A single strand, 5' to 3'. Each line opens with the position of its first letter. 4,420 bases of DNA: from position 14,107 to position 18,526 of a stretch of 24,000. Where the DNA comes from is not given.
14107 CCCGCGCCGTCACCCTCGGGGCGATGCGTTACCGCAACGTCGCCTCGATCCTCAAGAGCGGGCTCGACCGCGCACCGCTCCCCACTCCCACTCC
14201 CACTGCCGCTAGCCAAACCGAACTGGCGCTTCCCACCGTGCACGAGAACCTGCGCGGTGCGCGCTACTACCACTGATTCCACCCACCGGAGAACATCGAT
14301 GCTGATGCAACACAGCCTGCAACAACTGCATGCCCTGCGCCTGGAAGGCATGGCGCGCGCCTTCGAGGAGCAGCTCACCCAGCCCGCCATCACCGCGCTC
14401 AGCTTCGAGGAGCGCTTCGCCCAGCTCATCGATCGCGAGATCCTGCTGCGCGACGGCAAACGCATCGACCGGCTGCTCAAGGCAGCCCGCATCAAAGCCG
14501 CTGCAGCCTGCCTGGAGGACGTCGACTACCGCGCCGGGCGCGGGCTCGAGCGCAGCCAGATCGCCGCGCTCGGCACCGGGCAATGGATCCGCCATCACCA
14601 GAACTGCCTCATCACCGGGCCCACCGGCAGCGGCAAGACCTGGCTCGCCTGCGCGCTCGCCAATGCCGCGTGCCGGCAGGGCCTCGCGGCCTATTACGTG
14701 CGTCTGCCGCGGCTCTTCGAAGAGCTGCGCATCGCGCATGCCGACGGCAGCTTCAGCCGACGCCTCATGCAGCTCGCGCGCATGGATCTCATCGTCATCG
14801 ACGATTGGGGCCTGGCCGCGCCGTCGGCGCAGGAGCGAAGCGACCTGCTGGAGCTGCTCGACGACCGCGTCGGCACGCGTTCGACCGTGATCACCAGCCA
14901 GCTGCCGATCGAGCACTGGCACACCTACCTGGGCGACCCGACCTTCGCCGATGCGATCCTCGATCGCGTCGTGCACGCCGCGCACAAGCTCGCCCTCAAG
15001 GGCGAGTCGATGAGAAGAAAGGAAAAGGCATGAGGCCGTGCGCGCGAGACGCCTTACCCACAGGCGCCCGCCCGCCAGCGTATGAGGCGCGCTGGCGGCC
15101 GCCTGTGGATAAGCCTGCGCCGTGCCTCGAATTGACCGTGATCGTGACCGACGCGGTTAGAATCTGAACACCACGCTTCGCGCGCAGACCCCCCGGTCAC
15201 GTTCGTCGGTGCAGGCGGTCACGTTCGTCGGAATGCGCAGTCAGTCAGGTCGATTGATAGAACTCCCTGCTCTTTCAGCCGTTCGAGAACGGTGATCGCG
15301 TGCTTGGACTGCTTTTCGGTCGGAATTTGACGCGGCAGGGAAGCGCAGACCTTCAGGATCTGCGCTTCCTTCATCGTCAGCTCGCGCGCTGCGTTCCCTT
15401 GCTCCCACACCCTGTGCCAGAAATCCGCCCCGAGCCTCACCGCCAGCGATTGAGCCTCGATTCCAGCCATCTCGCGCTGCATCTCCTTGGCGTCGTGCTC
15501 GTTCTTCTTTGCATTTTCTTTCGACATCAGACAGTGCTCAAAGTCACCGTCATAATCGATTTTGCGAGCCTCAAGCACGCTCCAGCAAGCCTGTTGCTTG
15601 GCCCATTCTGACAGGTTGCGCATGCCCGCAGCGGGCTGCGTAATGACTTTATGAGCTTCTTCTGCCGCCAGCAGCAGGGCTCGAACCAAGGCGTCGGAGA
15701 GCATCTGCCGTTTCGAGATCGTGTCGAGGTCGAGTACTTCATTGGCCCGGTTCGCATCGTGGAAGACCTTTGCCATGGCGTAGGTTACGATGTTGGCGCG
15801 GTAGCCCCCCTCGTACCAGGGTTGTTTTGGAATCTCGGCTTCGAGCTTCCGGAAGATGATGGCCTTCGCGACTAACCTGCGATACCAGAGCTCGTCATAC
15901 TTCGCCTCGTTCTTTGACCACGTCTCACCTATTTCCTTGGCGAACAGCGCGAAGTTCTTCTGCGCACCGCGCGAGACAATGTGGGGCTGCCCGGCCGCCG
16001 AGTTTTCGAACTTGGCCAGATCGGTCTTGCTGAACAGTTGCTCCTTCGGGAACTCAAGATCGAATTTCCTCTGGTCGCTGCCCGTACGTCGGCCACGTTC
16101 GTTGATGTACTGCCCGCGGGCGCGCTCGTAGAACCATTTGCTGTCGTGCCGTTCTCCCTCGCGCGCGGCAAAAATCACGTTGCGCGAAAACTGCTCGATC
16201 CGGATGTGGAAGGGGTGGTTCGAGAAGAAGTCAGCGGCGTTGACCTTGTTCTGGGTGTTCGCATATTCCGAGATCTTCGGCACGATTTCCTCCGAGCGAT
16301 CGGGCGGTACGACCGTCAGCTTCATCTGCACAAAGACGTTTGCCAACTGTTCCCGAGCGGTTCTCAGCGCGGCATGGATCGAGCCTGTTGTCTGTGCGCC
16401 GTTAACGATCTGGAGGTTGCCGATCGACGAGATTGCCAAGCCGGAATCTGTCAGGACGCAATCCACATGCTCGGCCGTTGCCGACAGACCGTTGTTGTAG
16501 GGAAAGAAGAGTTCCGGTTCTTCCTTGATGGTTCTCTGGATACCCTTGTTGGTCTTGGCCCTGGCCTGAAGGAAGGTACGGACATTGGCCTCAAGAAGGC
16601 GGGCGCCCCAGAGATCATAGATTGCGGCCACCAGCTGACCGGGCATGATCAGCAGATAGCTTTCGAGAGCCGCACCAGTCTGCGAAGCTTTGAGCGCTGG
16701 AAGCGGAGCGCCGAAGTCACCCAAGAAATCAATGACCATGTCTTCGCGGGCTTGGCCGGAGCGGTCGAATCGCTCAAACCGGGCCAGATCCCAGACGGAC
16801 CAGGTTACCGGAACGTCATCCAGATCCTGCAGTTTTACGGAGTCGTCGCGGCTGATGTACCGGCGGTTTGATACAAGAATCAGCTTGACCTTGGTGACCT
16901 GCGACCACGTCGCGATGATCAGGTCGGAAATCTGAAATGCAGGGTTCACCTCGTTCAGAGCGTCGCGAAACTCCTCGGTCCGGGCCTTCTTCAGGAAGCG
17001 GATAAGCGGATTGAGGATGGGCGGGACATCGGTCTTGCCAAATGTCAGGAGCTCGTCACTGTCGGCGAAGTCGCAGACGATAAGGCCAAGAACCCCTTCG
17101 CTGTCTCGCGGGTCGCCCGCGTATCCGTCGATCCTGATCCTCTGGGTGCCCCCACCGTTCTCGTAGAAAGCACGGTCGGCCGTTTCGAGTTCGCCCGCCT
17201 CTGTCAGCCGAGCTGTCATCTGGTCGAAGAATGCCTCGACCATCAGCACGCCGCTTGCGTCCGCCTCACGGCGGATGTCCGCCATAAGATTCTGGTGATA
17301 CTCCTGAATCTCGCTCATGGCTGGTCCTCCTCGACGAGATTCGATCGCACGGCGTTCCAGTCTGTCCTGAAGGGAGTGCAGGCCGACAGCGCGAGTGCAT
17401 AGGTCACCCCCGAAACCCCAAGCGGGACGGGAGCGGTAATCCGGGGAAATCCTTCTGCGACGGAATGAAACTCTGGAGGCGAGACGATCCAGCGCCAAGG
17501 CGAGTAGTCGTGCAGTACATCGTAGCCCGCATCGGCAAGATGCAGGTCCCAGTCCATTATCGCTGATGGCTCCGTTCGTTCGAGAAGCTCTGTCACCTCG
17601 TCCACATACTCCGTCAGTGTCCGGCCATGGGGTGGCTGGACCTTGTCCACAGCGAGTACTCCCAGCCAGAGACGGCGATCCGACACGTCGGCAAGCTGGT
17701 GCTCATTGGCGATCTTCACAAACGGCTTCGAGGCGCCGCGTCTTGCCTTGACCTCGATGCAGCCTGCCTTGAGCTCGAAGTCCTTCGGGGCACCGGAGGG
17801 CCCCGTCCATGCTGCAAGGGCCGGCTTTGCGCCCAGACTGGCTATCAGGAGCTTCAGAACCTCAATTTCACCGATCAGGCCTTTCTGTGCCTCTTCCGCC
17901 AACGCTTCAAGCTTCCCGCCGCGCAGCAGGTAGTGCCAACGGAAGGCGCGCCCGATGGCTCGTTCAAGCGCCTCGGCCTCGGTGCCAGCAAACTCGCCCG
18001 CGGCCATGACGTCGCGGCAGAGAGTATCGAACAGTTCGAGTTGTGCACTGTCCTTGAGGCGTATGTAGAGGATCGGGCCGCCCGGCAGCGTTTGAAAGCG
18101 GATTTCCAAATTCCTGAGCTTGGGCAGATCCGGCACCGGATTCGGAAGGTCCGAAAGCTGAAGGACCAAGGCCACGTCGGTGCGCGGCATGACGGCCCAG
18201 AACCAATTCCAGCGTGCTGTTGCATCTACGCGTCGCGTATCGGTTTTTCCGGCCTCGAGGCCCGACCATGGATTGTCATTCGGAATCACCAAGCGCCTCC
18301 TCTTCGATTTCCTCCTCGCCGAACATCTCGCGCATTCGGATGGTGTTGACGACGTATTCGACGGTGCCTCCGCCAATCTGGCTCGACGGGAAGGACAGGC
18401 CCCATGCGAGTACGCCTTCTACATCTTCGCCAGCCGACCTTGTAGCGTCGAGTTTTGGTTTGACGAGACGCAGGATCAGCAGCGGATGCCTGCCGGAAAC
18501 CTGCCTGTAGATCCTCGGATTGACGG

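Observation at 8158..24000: Six-gene Vsr / C5-methyltransferase / GHKL-ATPase / Z1 / PD-(D/E)XK / AIPR cassette (Mza-type defence system, mechanism unknown)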

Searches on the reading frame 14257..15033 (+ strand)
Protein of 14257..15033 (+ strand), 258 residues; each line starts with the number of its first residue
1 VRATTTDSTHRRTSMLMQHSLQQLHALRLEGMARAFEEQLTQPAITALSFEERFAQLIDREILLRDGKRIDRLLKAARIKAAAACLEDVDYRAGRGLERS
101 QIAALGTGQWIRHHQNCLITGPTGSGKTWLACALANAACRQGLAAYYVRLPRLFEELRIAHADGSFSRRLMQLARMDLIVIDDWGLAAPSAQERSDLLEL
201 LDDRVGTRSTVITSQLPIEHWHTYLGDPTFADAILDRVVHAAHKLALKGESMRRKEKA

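Call 36: search_protein_families(library=pfam, proteins=[window:14257-15033:+])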
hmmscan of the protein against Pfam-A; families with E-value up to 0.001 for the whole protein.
window:14257-15033:+ (258 aa): 8 families
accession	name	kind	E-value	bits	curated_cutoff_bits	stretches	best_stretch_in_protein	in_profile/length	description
PF01695.23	IstB_IS21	-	1.9e-78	263.7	24.1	1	23-257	2-235/238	IstB-like ATP binding protein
PF20720.3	nSTAND3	-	7e-06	26.3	27.2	1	111-152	14-55/155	Novel STAND NTPase 3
PF13191.12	AAA_16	-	3e-05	25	32.6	1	94-157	4-64/167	AAA ATPase domain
PF13401.12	AAA_22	-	0.00013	22.7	27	1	112-154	2-45/130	AAA domain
PF00004.35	AAA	-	0.0003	21.7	21.2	1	118-204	2-95/131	ATPase family associated with various cellular activities (AAA)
PF13481.12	AAA_25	-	0.00044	20.4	27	1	100-142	20-60/195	AAA domain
PF02562.22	PhoH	-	0.00081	19.4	27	0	110-142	15-47/205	PhoH-like protein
PF07728.20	AAA_5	-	0.00093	19.7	22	0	117-158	2-47/139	AAA domain (dynein-related subfamily)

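Call 66: search_protein_families(library=ncbifam, proteins=[window:14257-15033:+])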
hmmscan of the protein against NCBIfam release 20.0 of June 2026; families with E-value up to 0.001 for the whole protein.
window:14257-15033:+ (258 aa): 13 families
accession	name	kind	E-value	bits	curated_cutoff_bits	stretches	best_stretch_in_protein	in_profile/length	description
NF038214.1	IS21_help_AAA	equivalog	1.7e-80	270.1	200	1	24-256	1-232/232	IS21-like element helper ATPase IstB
NF005098.0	PRK06526.1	subfamily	3.3e-37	128.3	296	1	24-257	20-252/266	transposase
NF006616.1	PRK09183.1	subfamily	4.4e-32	111.3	300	1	23-257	10-245/253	IS21-like element helper ATPase IstB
NF006038.0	PRK08181.1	subfamily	4.5e-30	104.8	317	1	54-255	47-248/271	transposase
NF005304.0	PRK06835.1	equivalog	2.3e-15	56.5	215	1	113-257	182-324/330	ATP-binding protein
NF005992.0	PRK08116.1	subfamily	6e-15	55.1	189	1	117-257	117-256/269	hypothetical protein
NF006505.0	PRK08939.1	equivalog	2.5e-13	50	228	1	111-254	153-305/306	primosomal protein DnaI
NF009043.0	PRK12377.1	subfamily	2e-08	34.1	389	1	115-238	102-222/248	ATP-binding protein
NF005931.1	PRK07952.1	equivalog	6.1e-06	26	357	1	118-229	103-218/246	replicative helicase loader DnaC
TIGR03420.1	DnaA_homol_Hda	equivalog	3.5e-05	23.5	194.8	1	112-203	36-118/226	DnaA regulatory inactivator Hda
NF001154.0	PRK00149.3-3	equivalog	0.00018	20.6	410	1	116-214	152-255/462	chromosomal replication initiator protein DnaA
NF006799.0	PRK09302.1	equivalog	0.00023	19.9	408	1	115-147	274-306/515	circadian clock protein KaiC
TIGR00362.1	DnaA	equivalog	0.00053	19.2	343.9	1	116-214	139-240/437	chromosomal replication initiator protein DnaA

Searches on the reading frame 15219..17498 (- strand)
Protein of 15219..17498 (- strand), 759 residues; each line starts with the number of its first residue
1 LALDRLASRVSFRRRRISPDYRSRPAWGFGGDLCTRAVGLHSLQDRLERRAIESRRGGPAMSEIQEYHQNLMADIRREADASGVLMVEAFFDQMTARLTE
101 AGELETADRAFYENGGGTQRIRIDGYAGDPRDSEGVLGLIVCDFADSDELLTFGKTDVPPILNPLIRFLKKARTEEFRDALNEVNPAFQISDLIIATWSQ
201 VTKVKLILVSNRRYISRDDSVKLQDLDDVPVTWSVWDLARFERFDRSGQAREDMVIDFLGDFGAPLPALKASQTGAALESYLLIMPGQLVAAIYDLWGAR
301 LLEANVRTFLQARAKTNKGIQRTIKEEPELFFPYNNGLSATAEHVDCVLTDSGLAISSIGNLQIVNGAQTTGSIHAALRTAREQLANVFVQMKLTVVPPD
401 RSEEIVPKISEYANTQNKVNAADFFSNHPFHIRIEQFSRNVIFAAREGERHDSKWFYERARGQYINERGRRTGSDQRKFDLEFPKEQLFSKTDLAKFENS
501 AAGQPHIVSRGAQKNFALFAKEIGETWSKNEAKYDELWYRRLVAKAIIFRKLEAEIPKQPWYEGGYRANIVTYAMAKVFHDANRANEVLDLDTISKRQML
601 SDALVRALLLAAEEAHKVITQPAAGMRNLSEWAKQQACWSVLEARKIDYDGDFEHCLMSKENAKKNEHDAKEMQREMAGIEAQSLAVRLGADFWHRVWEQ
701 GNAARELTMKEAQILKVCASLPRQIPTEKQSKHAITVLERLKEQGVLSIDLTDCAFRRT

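Call 4: search_protein_families(library=pfam, proteins=[window:15219-17498:-])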
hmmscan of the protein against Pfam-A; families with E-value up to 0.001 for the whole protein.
window:15219-17498:- (759 aa): 2 families
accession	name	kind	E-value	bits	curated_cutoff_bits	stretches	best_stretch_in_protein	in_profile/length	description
PF10592.14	AIPR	-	1.6e-99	333.9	25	1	302-622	1-307/308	AIPR protein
PF22879.1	AIPR_N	-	4.9e-33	114.7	28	1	90-243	1-151/151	Abortive infection phage resistance protein N-terminal domain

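Call 5: search_protein_families(library=padloc, proteins=[window:15219-17498:-])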
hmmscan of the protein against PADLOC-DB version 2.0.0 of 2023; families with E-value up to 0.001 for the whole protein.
window:15219-17498:- (759 aa): 2 families
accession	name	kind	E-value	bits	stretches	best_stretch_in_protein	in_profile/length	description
PDLC02207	MzaE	-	7e-66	221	1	63-644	13-582/598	-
PDLC02357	AbiU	-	8.1e-22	76.1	1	300-468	243-386/537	AbiU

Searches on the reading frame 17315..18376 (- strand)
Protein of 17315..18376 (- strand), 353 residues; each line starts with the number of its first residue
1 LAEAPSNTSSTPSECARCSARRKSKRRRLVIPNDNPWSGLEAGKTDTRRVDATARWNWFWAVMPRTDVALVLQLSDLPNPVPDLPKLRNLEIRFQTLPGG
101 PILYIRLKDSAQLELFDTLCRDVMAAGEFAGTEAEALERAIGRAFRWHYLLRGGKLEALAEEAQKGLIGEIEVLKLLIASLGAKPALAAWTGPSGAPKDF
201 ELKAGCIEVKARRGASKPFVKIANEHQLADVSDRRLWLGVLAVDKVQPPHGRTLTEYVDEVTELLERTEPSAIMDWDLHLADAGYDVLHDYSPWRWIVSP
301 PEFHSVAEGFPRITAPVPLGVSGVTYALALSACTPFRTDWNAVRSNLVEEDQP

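Call 4: search_protein_families(library=pfam, proteins=[window:17315-18376:-])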
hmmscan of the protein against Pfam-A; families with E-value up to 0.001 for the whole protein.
window:17315-18376:- (353 aa): 1 family
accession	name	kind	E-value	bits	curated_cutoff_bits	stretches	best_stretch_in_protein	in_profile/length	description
PF14390.12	DUF4420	-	3.3e-78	263.4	27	1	34-331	2-306/306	Putative PD-(D/E)XK family member, (DUF4420)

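Call 5: search_protein_families(library=padloc, proteins=[window:17315-18376:-])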
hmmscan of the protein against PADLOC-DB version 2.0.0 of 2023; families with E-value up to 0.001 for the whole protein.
window:17315-18376:- (353 aa): 1 family
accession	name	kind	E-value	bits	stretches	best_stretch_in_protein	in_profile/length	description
PDLC02206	MzaD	-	1.5e-13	48.9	1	103-347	92-334/342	-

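Call 39: search_solved_structures(query=window:17318-18289:-, max_evalue=1)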
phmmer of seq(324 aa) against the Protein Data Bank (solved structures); distinct sequences matched with E-value up to 1: 0.

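Call 66: search_protein_families(library=ncbifam, proteins=[window:17315-18289:-])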
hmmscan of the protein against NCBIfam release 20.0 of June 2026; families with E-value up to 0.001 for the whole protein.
window:17315-18289:- (324 aa): 1 family
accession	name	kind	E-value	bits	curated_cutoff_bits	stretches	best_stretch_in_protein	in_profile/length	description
NF041934.1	MzaD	equivalog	9.4e-27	94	420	1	73-314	79-321/326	MZA anti-phage system associated PD-(D/E)XK motif protein MzaD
